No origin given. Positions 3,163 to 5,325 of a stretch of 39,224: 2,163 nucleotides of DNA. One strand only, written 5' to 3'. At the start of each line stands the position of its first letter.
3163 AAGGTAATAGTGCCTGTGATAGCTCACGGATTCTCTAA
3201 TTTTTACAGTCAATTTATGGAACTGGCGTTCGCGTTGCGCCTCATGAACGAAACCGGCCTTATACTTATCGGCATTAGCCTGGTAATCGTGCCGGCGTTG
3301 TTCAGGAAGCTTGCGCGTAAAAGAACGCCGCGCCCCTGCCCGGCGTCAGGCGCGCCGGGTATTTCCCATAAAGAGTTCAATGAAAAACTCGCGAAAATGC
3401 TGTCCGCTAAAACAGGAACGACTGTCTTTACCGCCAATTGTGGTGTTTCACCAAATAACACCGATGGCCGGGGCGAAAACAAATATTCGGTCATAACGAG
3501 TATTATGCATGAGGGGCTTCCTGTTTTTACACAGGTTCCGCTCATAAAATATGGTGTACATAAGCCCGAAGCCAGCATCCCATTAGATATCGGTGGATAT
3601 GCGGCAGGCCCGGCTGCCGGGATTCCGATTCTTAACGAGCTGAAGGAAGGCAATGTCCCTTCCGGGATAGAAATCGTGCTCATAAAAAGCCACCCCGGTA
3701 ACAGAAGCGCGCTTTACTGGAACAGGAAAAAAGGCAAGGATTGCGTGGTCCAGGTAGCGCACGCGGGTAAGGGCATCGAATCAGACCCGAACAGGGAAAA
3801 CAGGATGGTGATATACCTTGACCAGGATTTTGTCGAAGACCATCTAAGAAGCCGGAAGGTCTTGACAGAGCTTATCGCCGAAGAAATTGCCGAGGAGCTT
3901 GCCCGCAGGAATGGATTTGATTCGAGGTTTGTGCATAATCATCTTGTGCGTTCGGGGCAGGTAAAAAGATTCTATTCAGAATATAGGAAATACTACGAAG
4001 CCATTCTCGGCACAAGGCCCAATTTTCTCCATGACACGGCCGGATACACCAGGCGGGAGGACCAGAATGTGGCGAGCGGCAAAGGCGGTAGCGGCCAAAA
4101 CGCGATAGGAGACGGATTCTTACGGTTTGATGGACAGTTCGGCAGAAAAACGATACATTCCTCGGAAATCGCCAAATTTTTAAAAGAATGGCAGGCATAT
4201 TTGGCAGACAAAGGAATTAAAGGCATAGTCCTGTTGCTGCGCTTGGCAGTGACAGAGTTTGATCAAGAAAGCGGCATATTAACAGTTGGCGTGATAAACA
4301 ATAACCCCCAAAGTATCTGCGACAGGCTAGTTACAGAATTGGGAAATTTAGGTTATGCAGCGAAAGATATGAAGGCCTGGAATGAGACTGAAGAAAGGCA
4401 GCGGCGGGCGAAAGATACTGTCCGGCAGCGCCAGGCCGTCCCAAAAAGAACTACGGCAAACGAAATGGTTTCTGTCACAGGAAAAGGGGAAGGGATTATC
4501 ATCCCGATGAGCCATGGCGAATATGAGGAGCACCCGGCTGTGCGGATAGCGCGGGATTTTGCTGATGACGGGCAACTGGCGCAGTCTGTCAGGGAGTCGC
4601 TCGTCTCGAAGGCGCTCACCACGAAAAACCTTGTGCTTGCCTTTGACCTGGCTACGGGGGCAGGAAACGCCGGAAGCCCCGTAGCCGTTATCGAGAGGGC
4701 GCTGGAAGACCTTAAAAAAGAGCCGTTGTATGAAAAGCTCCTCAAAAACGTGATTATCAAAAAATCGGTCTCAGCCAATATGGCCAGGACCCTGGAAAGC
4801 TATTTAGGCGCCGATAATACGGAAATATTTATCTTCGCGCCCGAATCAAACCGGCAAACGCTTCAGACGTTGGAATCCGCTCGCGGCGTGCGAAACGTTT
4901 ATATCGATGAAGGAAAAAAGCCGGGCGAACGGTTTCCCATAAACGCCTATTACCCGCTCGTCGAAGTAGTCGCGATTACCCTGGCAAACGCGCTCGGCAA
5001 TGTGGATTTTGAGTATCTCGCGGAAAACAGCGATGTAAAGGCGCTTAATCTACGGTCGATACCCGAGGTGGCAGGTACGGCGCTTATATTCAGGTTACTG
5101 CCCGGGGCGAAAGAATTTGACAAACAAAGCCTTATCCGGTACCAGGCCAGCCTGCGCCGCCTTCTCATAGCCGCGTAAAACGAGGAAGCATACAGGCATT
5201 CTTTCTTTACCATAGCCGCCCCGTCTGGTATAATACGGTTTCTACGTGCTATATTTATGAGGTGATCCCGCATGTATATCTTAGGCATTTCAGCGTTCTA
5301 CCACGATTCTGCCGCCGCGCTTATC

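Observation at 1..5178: Giant orphan membrane protein with a CPBP/Abi protease core buried between ~800 aa and ~620 aa of unrecognisable sequence, plus a separate HExxH motif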

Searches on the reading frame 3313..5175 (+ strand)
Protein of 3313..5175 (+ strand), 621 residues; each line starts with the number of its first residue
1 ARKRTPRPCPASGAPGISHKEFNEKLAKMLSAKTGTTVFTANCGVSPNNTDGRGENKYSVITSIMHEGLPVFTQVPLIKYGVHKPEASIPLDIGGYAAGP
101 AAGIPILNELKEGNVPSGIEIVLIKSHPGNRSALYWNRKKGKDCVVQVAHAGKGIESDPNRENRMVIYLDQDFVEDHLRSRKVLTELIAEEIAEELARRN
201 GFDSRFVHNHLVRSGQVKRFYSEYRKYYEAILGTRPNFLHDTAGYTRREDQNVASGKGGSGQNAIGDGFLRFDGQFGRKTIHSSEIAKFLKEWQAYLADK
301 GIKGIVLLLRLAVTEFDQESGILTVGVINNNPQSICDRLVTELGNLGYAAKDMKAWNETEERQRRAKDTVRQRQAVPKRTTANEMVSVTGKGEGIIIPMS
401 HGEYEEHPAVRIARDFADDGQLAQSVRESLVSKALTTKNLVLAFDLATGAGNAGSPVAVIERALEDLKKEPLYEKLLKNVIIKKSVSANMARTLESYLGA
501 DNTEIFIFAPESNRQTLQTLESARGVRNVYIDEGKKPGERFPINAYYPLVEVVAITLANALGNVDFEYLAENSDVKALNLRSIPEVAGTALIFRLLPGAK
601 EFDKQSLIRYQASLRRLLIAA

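Call 10: find_homologous_proteins(query=window:3313-5175:+, max_evalue=0.01)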
Query window:3313-5175:+: 8000 candidates shared short words with the query, none scored E <= 0.01.

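Call 11: search_solved_structures(query=window:3313-5175:+, max_evalue=10)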
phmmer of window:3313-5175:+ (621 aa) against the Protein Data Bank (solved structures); distinct sequences matched with E-value up to 10: 1.
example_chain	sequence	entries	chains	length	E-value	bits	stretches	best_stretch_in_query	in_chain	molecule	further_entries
6aoq_A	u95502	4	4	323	2.2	10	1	498-564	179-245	Hemagglutinin HA1 chain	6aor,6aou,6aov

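Call 17: search_protein_families(library=ncbifam, proteins=[window:3313-5175:+], max_evalue=1)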
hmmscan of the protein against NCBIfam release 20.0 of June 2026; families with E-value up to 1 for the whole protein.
window:3313-5175:+ (621 aa): 0 families

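Call 21: search_protein_representatives(protein=window:3313-5175:+)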
Query: 621 residues. Proteins with E-value up to 0.001 (for the whole library): 213; up to 1e-10: 140; up to 1e-30: 8. The best 150 are listed.
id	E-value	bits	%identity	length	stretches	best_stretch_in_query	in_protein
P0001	0.0e+00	1386.7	100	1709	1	1-621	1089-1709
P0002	4.0e-95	336.1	47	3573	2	7-259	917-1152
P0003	1.0e-61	225.8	50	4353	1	8-267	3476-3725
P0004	3.0e-61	224.3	41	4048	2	8-258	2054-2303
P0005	1.2e-57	212.4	49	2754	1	6-260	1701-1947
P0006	7.6e-52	193.2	47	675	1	12-261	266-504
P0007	1.6e-32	129.4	44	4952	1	412-621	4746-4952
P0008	2.3e-31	125.6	43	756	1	411-621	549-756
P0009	3.0e-30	121.9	39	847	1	356-619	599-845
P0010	4.5e-30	121.3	44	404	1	413-621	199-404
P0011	4.9e-29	117.9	45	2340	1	407-621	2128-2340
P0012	3.0e-28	115.3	38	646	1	411-621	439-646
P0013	2.7e-27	112.1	41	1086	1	411-621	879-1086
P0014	2.8e-27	112.1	39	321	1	412-621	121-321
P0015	7.2e-27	110.7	41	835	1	414-619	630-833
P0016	2.5e-26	108.9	43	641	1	410-621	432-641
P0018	7.0e-26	107.5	40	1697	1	410-621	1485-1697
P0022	2.5e-25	105.6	39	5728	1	389-621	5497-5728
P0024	3.6e-25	105.1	40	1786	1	405-621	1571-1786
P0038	2.7e-22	95.6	38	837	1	405-621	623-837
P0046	1.5e-20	89.8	42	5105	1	411-618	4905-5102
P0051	4.8e-20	88.2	36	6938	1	402-621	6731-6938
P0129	2.0e-11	59.7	33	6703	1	422-621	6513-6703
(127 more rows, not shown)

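Call 25: search_protein_families(library=pfam, proteins=[P0038, P0002, P0005, P0006, P0008, P0009], max_evalue=0.001)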
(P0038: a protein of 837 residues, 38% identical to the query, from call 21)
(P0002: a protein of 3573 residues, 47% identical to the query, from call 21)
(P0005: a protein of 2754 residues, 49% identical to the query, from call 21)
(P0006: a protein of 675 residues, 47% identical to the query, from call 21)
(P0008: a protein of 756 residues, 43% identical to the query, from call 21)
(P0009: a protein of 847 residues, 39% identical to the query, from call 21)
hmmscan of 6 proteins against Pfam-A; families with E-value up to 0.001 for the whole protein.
P0038 (837 aa): 1 family
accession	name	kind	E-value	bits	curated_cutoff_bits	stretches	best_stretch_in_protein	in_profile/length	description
PF02517.21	Rce1-like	-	4.3e-14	53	22.4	1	425-526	4-93/93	Type II CAAX prenyl endopeptidase Rce1-like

P0002 (3573 aa): 20 families
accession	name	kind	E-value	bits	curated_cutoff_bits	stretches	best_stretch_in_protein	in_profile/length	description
PF13649.12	Methyltransf_25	-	1.5e-41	141.4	27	2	2316-2413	1-97/97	Methyltransferase domain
PF13847.12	Methyltransf_31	-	2.3e-37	128.4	27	2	2313-2421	4-113/145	Methyltransferase domain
PF08241.18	Methyltransf_11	-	8.9e-37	126.1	21.2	2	3150-3241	1-94/95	Methyltransferase domain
PF08242.18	Methyltransf_12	-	7.4e-34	116.8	30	2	2317-2415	1-98/98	Methyltransferase domain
PF13489.12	Methyltransf_23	-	8e-33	113.9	27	2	3143-3255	20-129/164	Methyltransferase domain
PF00291.31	PALP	-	8.3e-30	104.6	35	1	1759-2063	3-251/295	Pyridoxal-phosphate dependent enzyme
PF05175.20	MTS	-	2.2e-19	70.2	23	2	319-407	29-110/170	Methyltransferase small domain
PF01209.24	Ubie_methyltran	-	8.9e-19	68.2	20.1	2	3138-3271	40-179/233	ubiE/COQ5 methyltransferase family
PF01135.25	PCMT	-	6e-13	49.5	20.3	1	2311-2398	72-160/210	Protein-L-isoaspartate(D-aspartate) O-methyltransferase (PCMT)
PF06325.19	PrmA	-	1.6e-12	48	22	1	317-402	157-233/296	Ribosomal protein L11 methyltransferase (PrmA)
PF07021.18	MetW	-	5.7e-09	36.3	21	1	3145-3232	13-100/193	Methionine biosynthesis protein MetW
PF05401.17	NodS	-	5.8e-09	36.5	24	1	2315-2419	46-146/201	Nodulation protein S (NodS)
PF00583.31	Acetyltransf_1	-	2.1e-08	34.8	20.7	1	1413-1478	33-98/116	Acetyltransferase (GNAT) family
PF02353.26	CMAS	-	2.5e-08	34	27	0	3144-3246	61-168/273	Mycolic acid cyclopropane synthetase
PF01728.25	FtsJ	-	9.9e-06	26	24.1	0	2312-2372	21-77/181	FtsJ-like methyltransferase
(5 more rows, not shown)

P0005 (2754 aa): 3 families
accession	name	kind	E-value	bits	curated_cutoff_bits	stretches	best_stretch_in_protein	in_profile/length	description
PF01182.26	Glucosamine_iso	-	5.2e-21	76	27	1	1058-1269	6-220/225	Glucosamine-6-phosphate isomerases/6-phosphogluconolactonase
PF02381.23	MraZ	-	0.00052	20.4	23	0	1955-1999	9-53/72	MraZ protein, putative antitoxin-like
PF02518.31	HATPase_c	-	0.00081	20.2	26.4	0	2124-2220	5-82/111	Histidine kinase-, DNA gyrase B-, and HSP90-like ATPase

P0006 (675 aa): 6 families
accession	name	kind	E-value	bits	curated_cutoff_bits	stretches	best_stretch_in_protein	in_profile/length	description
PF01451.26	LMWPc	-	2.7e-14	54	23.2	1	508-619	1-118/144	Low molecular weight phosphotyrosine protein phosphatase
PF13847.12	Methyltransf_31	-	7.4e-11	42.4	27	1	83-203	2-108/145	Methyltransferase domain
PF05175.20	MTS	-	3.1e-07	30.6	23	1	84-221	31-154/170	Methyltransferase small domain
PF01135.25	PCMT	-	5.8e-07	29.9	20.3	1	67-168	58-157/210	Protein-L-isoaspartate(D-aspartate) O-methyltransferase (PCMT)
PF13649.12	Methyltransf_25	-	3.1e-05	25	27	1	88-160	1-71/97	Methyltransferase domain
PF08242.18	Methyltransf_12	-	0.00017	22.7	30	1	89-157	1-69/98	Methyltransferase domain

P0008 (756 aa): 1 family
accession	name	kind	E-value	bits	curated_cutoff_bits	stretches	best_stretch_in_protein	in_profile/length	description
PF02954.25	HTH_8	-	0.00036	20.6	22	0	432-455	10-33/42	Bacterial regulatory protein, Fis family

P0009 (847 aa): 8 families
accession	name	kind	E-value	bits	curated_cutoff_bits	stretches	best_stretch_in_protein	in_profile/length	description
PF13646.12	HEAT_2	-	1.5e-39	134.6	27.7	5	411-494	2-87/88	HEAT repeats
PF03130.22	HEAT_PBS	-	8.2e-23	78.7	20.9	1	455-480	1-26/27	PBS lyase HEAT-like repeat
PF02985.28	HEAT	-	1.8e-17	62.2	23.5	1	441-467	2-28/31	HEAT repeat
PF13513.12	HEAT_EZ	-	7.1e-09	36.4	27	0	408-434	28-54/55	HEAT-like repeat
PF12717.13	Cnd1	-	4.7e-06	27.2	26.4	0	393-439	2-52/162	non-SMC mitotic condensation complex subunit 1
PF01602.26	Adaptin_N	-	2.1e-05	23.8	37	1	383-480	86-197/524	Adaptin N terminal region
PF24714.1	TOR1L1_N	-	0.00016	21.6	43.3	0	431-470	203-242/281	TORTIFOLIA1 N-terminal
PF11838.14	ERAP1_C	-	0.00039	20.4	38.2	0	460-519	173-231/318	ERAP1-like C-terminal domain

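Call 26: search_protein_families(library=pfam, proteins=[P0007, P0011, P0018, P0012], max_evalue=0.001)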
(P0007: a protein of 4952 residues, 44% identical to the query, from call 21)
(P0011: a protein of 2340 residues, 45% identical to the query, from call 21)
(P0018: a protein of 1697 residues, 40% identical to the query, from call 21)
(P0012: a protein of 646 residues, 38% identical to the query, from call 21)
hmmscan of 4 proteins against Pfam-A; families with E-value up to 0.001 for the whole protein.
P0007 (4952 aa): 13 families
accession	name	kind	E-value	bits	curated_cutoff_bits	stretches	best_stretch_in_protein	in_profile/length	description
PF08241.18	Methyltransf_11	-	9e-25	87.6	21.2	1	4461-4552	1-95/95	Methyltransferase domain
PF13649.12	Methyltransf_25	-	1.1e-20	74.5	27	1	4461-4548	2-97/97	Methyltransferase domain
PF13489.12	Methyltransf_23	-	1.5e-17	64.3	27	1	4452-4595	16-163/164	Methyltransferase domain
PF00702.32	Hydrolase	-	2.8e-17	64.2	26.4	1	3812-4009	1-191/191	haloacid dehalogenase-like hydrolase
PF08242.18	Methyltransf_12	-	2.6e-15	57.4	30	1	4461-4550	1-98/98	Methyltransferase domain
PF13847.12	Methyltransf_31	-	3.6e-15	56.3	27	1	4461-4561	8-118/145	Methyltransferase domain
PF01209.24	Ubie_methyltran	-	4.3e-11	43.1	20.1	1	4455-4555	45-154/233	ubiE/COQ5 methyltransferase family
PF01909.29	NTP_transf_2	-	1.4e-09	38.7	21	1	963-1047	4-83/93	Nucleotidyltransferase domain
PF13419.12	HAD_2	-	5.7e-09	36.8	23.8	1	3895-4010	62-173/178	Haloacid dehalogenase-like hydrolase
PF07021.18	MetW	-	2.6e-06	27.6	21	1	4455-4553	12-108/193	Methionine biosynthesis protein MetW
PF22600.2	MTPAP-like_central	-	1.1e-05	26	27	0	949-1029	15-89/139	Poly(A) RNA polymerase, mitochondrial-like, central palm domain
PF05219.18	DREV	-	2.9e-05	23.8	26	1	4451-4570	89-204/265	DREV methyltransferase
PF18765.7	Polbeta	-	5.7e-05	23.7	26.9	0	463-514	6-57/93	Polymerase beta, Nucleotidyltransferase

P0011 (2340 aa): 1 family
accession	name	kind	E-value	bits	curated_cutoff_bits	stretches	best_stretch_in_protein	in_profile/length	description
PF01966.28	HD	-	0.00055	20.7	22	0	1229-1348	3-111/116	HD domain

P0018 (1697 aa): 0 families

P0012 (646 aa): 0 families

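Call 39: find_encoding_contigs(protein=P0038, flank=10000, max_places=4)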
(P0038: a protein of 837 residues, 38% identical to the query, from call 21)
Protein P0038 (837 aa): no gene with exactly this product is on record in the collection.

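Call 66: list_cluster_members(proteins=[P0038, P0002, P0003, P0004, P0005, P0006, P0007, P0022, P0051, P0009])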
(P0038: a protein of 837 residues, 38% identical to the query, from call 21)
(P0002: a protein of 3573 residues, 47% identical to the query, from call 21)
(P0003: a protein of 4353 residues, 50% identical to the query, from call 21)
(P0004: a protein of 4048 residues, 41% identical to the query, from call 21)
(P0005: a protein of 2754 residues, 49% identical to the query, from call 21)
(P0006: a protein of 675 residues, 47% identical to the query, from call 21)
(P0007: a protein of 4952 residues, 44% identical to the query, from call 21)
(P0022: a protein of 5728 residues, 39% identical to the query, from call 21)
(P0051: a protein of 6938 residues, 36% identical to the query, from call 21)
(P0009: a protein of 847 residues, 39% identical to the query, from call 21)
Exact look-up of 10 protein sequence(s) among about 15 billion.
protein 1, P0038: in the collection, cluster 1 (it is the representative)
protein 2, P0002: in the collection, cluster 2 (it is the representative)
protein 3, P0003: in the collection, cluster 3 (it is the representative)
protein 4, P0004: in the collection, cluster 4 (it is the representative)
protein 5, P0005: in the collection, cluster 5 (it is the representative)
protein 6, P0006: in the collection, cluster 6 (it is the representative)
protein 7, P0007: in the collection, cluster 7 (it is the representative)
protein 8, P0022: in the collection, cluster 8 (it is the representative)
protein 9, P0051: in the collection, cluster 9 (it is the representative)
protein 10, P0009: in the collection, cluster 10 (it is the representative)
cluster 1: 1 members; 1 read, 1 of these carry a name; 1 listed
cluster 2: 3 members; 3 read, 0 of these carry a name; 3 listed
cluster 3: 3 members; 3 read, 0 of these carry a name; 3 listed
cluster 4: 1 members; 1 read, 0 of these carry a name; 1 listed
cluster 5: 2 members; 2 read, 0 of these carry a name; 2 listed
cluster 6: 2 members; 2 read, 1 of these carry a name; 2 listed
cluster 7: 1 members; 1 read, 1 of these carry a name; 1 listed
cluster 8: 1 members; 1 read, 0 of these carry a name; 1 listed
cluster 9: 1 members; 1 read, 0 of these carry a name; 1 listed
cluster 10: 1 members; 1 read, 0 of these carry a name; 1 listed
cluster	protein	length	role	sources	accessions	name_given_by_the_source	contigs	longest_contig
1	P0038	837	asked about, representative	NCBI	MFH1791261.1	MAG: type II CAAX endopeptidase family protein, partial [Candidatus Omnitrophota ...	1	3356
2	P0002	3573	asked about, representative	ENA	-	-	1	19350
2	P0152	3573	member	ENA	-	-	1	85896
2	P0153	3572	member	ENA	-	-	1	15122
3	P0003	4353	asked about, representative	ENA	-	-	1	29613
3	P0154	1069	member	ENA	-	-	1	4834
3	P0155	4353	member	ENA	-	-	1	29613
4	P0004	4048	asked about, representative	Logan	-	-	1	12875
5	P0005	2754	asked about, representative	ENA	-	-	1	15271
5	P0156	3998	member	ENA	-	-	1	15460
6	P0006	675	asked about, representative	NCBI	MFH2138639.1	MAG: methyltransferase domain-containing protein [Candidatus Omnitrophota bacterium]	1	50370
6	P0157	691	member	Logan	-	-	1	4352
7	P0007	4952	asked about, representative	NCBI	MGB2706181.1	MAG: HAD-IA family hydrolase [Candidatus Omnitrophota bacterium]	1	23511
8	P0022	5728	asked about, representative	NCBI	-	-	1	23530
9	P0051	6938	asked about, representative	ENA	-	-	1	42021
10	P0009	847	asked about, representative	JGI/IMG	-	-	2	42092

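Call 68: find_encoding_contigs(protein=P0152, flank=10000, max_places=3)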
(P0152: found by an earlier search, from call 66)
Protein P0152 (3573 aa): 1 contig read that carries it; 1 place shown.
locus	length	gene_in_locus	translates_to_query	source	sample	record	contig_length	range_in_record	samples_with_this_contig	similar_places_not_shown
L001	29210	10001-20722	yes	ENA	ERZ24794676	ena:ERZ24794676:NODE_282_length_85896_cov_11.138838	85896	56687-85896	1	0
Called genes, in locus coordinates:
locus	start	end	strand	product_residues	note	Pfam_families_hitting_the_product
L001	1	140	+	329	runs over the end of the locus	PF00579:tRNA-synt_1b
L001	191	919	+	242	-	PF02616:SMC_ScpA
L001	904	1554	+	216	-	PF04079:SMC_ScpB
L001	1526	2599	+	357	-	PF01817:CM_2, PF00800:PDT, PF01842:ACT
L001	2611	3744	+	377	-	PF00155:Aminotran_1_2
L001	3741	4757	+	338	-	PF18152:DAHP_snth_FXD, PF00793:DAHP_synth_1, PF03102:NeuB (weak)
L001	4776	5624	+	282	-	PF03446:NAD_binding_2 (weak), PF03807:F420_oxidored (weak), PF02153:PDH_N, PF20463:PDH_C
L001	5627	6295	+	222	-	PF02224:Cytidylate_kin, PF13189:Cytidylate_kin2 (weak), PF13238:AAA_18 (faint), PF01202:SKI (faint), PF13207:AAA_17 (weak)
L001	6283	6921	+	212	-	PF01553:Acyltransferase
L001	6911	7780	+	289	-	PF02401:LYTB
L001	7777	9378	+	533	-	PF00575:S1, PF21710:Spt6_S1 (faint), PF13509:S1_2 (faint), PF23459:S1_RRP5 (faint), PF00575:S1, PF17092:PCB_OB (faint), PF00575:S1, PF00575:S1, +1 more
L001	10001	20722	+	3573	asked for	PF00583:Acetyltransf_1, PF00291:PALP, PF08241:Methyltransf_11, PF08242:Methyltransf_12, PF13489:Methyltransf_23, PF13649:Methyltransf_25, PF13847:Methyltransf_31, PF13489:Methyltransf_23, +14 more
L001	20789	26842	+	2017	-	PF02518:HATPase_c, PF13581:HATPase_c_2 (faint), PF13589:HATPase_c_3, PF12672:DUF3793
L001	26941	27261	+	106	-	-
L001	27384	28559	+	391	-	PF00579:tRNA-synt_1b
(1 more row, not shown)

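Call 69: find_encoding_contigs(protein=P0006, flank=10000, max_places=3)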
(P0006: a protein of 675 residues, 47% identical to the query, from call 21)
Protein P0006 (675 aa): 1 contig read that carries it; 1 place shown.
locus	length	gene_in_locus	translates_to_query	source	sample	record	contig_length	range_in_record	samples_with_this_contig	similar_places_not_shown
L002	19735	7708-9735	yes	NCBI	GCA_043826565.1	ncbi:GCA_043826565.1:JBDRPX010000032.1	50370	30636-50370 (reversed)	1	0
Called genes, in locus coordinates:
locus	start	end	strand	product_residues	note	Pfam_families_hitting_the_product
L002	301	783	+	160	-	PF04008:Adenosine_kin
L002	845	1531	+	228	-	PF00756:Esterase (weak), PF02230:Abhydrolase_2, PF00326:Peptidase_S9 (faint)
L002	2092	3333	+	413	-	PF00989:PAS, PF08448:PAS_4, PF13426:PAS_9, PF00512:HisKA, PF02518:HATPase_c, PF14501:HATPase_c_5 (weak)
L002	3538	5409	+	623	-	-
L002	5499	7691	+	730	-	-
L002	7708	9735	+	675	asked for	PF01135:PCMT (weak), PF05175:MTS (weak), PF13847:Methyltransf_31, PF01451:LMWPc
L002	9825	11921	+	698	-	-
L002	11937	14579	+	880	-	-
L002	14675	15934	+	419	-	-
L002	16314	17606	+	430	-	PF00206:Lyase_1, PF10397:ADSL_C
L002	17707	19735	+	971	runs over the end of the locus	PF02700:PurS, PF18072:FGAR-AT_linker, PF00586:AIRS, PF02769:AIRS_C, PF00586:AIRS (weak), PF02769:AIRS_C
